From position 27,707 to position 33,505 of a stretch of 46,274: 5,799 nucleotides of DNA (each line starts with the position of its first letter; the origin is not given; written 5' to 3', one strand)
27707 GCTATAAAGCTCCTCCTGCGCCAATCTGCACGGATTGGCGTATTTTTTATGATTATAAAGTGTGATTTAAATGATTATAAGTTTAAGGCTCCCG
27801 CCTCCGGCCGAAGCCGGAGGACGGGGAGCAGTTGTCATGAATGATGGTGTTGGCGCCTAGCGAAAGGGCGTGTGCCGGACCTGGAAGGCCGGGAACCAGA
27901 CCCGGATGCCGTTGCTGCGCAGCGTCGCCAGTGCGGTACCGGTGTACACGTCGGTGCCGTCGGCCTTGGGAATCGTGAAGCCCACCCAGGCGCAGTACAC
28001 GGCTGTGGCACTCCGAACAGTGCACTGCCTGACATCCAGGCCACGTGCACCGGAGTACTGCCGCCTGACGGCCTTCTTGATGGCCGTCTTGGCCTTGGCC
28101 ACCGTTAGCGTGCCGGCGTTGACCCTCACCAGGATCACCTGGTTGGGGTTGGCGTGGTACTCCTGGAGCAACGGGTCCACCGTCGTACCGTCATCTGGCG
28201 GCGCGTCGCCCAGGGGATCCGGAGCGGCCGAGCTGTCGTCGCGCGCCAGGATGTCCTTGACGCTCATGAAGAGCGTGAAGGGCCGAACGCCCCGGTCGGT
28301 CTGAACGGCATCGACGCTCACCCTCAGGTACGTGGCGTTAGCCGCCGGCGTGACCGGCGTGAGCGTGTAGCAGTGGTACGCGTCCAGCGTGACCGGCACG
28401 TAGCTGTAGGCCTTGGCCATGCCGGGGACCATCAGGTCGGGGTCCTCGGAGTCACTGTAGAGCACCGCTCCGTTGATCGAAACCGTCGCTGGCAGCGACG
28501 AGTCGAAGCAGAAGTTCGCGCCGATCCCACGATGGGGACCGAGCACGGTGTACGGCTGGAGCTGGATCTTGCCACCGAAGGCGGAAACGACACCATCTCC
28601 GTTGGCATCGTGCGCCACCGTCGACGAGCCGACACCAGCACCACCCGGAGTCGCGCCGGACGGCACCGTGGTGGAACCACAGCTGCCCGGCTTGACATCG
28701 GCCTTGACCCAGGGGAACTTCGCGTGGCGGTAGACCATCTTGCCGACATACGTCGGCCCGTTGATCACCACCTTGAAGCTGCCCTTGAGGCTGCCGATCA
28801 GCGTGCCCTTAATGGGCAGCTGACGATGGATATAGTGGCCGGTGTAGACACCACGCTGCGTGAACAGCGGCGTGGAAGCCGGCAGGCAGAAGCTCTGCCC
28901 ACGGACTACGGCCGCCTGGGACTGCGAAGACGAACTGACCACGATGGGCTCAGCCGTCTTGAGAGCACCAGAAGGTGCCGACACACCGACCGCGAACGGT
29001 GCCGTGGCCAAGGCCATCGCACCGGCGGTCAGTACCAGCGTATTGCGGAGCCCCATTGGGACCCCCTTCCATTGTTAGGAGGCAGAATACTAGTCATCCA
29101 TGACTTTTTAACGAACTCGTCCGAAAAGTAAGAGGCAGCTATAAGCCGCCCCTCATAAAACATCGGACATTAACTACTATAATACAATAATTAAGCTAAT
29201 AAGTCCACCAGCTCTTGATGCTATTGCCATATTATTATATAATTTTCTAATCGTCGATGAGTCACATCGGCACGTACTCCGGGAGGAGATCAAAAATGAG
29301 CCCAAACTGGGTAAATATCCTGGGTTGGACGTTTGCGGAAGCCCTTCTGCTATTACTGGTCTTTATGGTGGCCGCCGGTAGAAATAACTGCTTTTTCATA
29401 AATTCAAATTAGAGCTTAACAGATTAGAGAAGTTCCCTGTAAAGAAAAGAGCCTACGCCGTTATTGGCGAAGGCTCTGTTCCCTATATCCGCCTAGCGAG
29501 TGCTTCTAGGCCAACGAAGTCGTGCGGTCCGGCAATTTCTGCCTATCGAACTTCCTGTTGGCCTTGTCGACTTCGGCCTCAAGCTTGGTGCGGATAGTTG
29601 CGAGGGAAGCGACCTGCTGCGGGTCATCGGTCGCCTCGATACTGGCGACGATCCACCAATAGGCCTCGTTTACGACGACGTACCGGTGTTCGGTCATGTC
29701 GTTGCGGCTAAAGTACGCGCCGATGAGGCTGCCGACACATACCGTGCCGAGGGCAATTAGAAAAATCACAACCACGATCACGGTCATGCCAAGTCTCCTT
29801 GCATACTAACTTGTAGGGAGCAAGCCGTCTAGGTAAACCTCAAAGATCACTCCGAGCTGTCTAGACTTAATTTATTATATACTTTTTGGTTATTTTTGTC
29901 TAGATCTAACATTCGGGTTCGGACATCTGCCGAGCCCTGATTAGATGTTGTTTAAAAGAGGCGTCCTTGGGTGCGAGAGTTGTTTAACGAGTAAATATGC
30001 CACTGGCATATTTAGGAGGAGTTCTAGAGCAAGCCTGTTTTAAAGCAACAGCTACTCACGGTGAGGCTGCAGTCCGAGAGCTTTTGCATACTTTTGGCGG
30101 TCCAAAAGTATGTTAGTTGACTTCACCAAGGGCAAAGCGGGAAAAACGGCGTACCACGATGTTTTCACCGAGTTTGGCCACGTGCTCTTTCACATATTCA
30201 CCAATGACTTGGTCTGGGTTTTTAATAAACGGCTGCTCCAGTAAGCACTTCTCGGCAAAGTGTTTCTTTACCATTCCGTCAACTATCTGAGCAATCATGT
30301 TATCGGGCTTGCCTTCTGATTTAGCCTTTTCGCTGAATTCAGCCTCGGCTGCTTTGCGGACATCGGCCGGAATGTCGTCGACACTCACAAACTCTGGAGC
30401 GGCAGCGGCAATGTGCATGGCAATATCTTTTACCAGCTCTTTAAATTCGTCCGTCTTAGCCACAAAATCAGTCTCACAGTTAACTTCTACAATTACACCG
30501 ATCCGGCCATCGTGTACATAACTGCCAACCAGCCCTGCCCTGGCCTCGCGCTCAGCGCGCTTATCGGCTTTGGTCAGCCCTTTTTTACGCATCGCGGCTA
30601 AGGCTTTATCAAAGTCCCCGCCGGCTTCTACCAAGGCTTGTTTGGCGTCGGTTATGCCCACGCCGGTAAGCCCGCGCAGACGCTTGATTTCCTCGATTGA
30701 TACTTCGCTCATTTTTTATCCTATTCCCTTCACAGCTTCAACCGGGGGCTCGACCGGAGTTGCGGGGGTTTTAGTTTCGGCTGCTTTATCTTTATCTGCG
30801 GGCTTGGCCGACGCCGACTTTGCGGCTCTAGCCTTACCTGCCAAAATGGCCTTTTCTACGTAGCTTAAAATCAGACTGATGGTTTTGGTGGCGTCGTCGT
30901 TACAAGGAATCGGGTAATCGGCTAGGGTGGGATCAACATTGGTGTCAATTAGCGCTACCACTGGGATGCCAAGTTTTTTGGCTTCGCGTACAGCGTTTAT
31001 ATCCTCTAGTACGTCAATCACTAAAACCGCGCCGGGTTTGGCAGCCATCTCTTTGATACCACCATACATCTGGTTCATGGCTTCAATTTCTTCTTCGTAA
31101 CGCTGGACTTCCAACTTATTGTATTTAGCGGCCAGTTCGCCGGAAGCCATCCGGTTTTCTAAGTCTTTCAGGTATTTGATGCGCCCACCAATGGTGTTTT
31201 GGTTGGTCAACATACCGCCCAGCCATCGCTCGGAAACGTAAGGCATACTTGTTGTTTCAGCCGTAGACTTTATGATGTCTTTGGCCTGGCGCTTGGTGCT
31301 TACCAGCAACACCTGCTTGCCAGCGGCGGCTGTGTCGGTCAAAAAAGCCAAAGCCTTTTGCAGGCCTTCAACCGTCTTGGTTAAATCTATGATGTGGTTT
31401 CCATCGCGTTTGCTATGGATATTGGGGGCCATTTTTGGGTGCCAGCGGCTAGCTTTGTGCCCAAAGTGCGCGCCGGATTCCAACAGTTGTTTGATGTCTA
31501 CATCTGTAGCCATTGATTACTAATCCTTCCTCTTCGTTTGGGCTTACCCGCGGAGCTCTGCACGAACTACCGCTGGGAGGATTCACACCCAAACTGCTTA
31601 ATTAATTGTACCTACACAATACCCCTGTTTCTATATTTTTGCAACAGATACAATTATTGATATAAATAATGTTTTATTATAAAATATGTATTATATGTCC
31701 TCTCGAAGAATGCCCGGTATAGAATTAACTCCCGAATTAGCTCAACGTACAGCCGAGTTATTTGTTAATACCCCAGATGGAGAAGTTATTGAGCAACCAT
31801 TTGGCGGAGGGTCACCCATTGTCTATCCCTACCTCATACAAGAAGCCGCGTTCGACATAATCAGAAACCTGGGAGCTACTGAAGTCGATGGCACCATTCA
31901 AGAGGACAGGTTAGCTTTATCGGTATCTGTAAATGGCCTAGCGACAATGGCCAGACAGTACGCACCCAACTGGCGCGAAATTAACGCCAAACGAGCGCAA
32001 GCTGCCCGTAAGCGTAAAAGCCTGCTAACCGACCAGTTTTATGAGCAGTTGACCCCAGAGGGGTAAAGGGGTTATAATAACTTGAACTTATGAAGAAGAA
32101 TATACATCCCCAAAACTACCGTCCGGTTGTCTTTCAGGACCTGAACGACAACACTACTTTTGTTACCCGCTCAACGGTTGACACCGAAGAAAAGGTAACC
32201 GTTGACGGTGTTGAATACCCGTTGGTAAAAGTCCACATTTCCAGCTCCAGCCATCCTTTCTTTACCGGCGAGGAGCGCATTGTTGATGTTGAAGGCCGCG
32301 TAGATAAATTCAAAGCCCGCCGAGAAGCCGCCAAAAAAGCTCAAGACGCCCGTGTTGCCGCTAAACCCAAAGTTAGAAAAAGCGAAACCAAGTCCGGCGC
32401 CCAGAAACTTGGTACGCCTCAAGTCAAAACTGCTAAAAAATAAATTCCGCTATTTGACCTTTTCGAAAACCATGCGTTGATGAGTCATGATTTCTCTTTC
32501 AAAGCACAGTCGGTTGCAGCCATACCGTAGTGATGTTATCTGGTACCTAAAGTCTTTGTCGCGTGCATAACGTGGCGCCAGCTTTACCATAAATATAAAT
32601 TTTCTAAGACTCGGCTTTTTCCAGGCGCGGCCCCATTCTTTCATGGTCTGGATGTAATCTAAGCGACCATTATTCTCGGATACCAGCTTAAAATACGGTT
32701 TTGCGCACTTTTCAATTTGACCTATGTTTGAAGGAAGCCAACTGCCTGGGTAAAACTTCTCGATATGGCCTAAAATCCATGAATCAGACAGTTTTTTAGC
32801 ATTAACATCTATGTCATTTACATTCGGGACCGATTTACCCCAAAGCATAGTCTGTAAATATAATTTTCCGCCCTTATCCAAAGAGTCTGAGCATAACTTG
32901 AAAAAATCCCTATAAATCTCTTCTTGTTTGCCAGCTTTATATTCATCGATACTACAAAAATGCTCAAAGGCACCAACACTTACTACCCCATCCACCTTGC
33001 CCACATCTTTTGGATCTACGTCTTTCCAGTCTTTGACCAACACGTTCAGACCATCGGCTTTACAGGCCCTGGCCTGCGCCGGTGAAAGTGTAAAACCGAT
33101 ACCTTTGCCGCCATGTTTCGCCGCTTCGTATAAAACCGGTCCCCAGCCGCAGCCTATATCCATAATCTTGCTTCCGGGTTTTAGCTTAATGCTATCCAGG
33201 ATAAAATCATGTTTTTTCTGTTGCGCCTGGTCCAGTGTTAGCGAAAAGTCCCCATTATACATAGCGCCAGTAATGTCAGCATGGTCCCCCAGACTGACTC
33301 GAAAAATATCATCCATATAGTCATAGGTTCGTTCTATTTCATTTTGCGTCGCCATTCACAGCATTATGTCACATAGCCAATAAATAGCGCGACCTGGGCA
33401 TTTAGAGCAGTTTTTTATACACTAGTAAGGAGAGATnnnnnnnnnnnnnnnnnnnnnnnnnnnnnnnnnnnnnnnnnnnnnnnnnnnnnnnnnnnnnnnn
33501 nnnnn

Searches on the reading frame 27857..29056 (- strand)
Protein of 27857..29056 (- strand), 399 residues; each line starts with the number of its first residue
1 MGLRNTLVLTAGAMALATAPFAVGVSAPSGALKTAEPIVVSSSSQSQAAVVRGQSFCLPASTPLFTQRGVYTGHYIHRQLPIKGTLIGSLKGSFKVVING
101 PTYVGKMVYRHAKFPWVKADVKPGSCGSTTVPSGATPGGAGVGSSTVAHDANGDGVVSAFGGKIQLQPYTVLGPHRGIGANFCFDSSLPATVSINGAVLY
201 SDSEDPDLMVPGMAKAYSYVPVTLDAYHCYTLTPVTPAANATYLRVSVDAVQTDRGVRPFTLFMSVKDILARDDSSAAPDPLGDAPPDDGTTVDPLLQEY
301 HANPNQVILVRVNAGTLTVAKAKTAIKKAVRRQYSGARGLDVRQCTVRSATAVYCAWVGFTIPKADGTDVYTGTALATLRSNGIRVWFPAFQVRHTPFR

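Call 3: search_protein_families(library=pfam, proteins=[window:27857-29056:-])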
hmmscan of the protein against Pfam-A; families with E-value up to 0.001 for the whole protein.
window:27857-29056:- (399 aa): 0 families

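Call 35: find_homologous_proteins(query=window:27857-29056:-)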
Query window:27857-29056:- (399 aa): 3 proteins with E <= 0.001 among 8000 candidates.
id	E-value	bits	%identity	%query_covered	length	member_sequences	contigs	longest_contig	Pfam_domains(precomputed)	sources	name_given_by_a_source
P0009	3.8e-264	894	100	100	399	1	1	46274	-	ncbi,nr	ncbi:hypothetical protein HY857_02555 [Candidatus Saccharibacteria bacterium]|nr:hypothetical protei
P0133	9.5e-74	267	47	94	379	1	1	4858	-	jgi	jgi:hypothetical protein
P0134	1.5e-72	263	45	94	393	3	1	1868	-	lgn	-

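Call 38: find_encoding_contigs(protein=P0133, flank=5000, max_places=2)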
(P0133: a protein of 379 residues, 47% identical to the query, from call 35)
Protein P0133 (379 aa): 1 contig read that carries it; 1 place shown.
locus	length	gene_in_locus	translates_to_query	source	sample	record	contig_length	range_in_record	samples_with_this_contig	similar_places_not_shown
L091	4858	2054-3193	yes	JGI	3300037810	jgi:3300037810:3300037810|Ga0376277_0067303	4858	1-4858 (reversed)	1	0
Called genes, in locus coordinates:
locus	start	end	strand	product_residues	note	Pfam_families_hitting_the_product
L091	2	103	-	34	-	?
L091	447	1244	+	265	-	PF00318:Ribosomal_S2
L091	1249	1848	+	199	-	PF00889:EF_TS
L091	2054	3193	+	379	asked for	-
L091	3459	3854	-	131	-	-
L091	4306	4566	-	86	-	-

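Call 76: search_protein_families(library=ncbifam, proteins=[window:27857-29056:-], max_evalue=0.01)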
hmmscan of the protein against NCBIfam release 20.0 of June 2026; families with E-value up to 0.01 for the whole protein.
window:27857-29056:- (399 aa): 0 families

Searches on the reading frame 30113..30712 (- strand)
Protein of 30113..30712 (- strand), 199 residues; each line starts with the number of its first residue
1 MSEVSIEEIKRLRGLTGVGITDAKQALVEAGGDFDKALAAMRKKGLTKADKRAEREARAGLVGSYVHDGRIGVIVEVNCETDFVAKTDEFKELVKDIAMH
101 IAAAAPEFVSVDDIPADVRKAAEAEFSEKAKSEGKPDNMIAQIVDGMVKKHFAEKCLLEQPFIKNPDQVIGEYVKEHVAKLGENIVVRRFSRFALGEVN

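Call 42: search_protein_families(library=pfam, proteins=[window:30113-30712:-])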
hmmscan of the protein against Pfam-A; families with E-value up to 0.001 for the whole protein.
window:30113-30712:- (199 aa): 1 family
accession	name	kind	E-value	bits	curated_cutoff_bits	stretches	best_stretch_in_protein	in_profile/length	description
PF00889.24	EF_TS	-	3.9e-36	125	27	1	56-197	76-204/204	Elongation factor TS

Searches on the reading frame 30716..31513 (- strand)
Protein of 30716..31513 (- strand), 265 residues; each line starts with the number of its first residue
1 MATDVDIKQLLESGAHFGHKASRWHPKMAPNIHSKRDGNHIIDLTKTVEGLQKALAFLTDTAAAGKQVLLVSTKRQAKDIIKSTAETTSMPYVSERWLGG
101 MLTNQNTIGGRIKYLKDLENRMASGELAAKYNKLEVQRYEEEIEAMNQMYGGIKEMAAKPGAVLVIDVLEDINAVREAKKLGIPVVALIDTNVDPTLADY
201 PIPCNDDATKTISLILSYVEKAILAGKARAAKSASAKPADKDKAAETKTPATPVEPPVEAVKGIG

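Call 42: search_protein_families(library=pfam, proteins=[window:30716-31513:-])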
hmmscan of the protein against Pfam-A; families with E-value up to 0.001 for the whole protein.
window:30716-31513:- (265 aa): 1 family
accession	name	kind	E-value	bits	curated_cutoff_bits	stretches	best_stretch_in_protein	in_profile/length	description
PF00318.25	Ribosomal_S2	-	5.4e-79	264.9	26.1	1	10-226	1-216/216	Ribosomal protein S2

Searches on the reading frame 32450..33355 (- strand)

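Call 42: search_protein_families(library=pfam, proteins=[window:32450-33355:-])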
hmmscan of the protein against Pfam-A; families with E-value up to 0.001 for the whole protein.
window:32450-33355:- (301 aa): 8 families
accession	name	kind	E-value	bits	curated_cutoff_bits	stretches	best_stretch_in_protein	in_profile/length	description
PF02353.26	CMAS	-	5.3e-39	134.6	27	1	4-246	7-234/273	Mycolic acid cyclopropane synthetase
PF13649.12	Methyltransf_25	-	5.9e-07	30.5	27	1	64-138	1-81/97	Methyltransferase domain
PF08241.18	Methyltransf_11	-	3.2e-06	28.1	21.2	1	66-142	2-74/95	Methyltransferase domain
PF07021.18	MetW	-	9.9e-06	25.7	21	1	56-110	9-64/193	Methionine biosynthesis protein MetW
PF01728.25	FtsJ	-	2.2e-05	24.9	24.1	1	51-168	11-138/181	FtsJ-like methyltransferase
PF13489.12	Methyltransf_23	-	3.1e-05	24.2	27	1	57-170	19-119/164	Methyltransferase domain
PF08242.18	Methyltransf_12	-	0.00018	22.6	30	1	65-149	1-86/98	Methyltransferase domain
PF05175.20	MTS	-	0.00069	19.7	23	0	51-167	22-138/170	Methyltransferase small domain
